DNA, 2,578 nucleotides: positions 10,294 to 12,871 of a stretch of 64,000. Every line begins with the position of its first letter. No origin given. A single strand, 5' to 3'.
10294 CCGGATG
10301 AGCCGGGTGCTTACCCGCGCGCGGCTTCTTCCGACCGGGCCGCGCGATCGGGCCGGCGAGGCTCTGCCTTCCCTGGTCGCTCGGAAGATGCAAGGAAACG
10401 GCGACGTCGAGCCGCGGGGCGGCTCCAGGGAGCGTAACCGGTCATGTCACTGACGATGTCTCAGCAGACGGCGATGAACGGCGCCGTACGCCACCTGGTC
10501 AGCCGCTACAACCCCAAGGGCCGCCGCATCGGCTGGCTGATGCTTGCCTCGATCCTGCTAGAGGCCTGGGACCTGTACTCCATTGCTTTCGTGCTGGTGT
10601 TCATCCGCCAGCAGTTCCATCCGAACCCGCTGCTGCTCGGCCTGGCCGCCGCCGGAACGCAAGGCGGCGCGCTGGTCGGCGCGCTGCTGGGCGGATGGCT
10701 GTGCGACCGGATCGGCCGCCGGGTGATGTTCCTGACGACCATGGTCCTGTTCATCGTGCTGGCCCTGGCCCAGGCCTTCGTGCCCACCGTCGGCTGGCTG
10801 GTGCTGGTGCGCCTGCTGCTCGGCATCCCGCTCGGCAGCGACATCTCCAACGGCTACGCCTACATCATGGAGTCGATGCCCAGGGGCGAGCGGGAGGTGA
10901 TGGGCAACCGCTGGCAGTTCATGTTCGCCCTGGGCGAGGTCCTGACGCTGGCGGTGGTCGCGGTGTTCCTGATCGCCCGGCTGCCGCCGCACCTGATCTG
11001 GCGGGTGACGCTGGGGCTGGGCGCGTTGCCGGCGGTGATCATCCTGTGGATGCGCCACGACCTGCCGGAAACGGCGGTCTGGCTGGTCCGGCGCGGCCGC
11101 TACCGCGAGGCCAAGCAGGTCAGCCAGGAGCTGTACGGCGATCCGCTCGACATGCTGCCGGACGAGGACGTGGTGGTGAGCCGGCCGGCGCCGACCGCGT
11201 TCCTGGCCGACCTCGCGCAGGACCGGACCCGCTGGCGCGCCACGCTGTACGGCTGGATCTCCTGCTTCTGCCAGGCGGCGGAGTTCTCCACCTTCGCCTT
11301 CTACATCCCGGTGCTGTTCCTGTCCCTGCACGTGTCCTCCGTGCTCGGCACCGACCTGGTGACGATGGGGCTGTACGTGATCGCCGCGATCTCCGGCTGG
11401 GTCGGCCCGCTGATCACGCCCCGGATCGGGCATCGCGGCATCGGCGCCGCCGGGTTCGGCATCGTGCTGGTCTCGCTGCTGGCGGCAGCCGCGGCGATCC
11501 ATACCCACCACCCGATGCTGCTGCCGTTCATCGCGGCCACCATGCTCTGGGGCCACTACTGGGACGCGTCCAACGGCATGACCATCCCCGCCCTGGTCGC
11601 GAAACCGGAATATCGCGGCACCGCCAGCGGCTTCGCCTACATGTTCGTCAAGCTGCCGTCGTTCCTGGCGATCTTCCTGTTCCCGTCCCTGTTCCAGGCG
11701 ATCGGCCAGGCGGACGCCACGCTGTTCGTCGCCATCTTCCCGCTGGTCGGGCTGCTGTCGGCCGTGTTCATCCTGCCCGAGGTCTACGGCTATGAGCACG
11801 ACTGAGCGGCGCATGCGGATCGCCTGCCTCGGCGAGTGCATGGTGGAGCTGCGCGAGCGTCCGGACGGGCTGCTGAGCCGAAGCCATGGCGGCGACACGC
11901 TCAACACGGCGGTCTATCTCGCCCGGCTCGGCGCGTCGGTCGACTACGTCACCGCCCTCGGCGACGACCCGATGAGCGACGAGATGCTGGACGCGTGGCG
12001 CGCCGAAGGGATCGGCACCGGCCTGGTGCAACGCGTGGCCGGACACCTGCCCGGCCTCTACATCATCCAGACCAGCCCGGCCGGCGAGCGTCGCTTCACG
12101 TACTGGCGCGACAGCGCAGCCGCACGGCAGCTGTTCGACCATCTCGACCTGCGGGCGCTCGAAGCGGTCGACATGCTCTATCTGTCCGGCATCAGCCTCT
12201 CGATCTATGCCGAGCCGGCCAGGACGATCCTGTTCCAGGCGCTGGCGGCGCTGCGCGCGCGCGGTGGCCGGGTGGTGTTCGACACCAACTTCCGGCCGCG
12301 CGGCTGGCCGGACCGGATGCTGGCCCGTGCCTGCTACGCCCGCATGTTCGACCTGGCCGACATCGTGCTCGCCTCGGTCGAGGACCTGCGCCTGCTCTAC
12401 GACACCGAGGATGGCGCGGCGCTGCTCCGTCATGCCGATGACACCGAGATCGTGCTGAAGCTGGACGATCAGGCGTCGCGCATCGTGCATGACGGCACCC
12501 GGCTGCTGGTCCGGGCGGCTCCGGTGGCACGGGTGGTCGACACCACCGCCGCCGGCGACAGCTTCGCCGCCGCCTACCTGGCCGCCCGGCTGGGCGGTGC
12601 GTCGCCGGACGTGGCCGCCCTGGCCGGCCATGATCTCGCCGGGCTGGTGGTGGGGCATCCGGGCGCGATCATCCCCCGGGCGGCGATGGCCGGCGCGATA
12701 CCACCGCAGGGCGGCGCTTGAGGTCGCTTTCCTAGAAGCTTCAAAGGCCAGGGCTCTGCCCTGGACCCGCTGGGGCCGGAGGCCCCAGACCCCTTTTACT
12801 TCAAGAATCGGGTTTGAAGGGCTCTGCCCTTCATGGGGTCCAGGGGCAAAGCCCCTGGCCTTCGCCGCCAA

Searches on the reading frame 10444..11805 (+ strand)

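Call 18: search_protein_families(library=pfam, proteins=[window:10444-11805:+], max_evalue=0.001)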
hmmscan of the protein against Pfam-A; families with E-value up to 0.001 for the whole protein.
window:10444-11805:+ (453 aa): 3 families
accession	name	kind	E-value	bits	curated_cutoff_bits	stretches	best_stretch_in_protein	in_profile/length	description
PF00083.30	Sugar_tr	-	5.7e-39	134.7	22.3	1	63-450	46-443/452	Sugar (and other) transporter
PF07690.21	MFS_1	-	4.2e-34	118.4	33.4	1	35-409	3-346/347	Major Facilitator Superfamily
PF03092.22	BT1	-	0.00049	19.4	22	1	32-182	93-233/432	BT1 family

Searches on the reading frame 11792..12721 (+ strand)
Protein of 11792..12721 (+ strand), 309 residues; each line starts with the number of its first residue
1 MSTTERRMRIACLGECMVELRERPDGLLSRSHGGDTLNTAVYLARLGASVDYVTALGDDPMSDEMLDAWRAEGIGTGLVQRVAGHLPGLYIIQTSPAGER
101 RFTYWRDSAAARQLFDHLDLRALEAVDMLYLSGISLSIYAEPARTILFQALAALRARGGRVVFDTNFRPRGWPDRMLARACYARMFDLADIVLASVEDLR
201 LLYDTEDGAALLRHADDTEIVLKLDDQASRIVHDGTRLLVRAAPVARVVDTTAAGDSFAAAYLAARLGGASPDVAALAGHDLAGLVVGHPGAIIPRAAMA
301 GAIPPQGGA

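Call 18: search_protein_families(library=pfam, proteins=[window:11792-12721:+], max_evalue=0.001)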
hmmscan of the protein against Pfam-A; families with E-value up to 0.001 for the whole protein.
window:11792-12721:+ (309 aa): 1 family
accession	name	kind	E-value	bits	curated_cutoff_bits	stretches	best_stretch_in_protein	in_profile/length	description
PF00294.29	PfkB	-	4.7e-51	174.4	25.8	1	9-295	3-298/302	pfkB family carbohydrate kinase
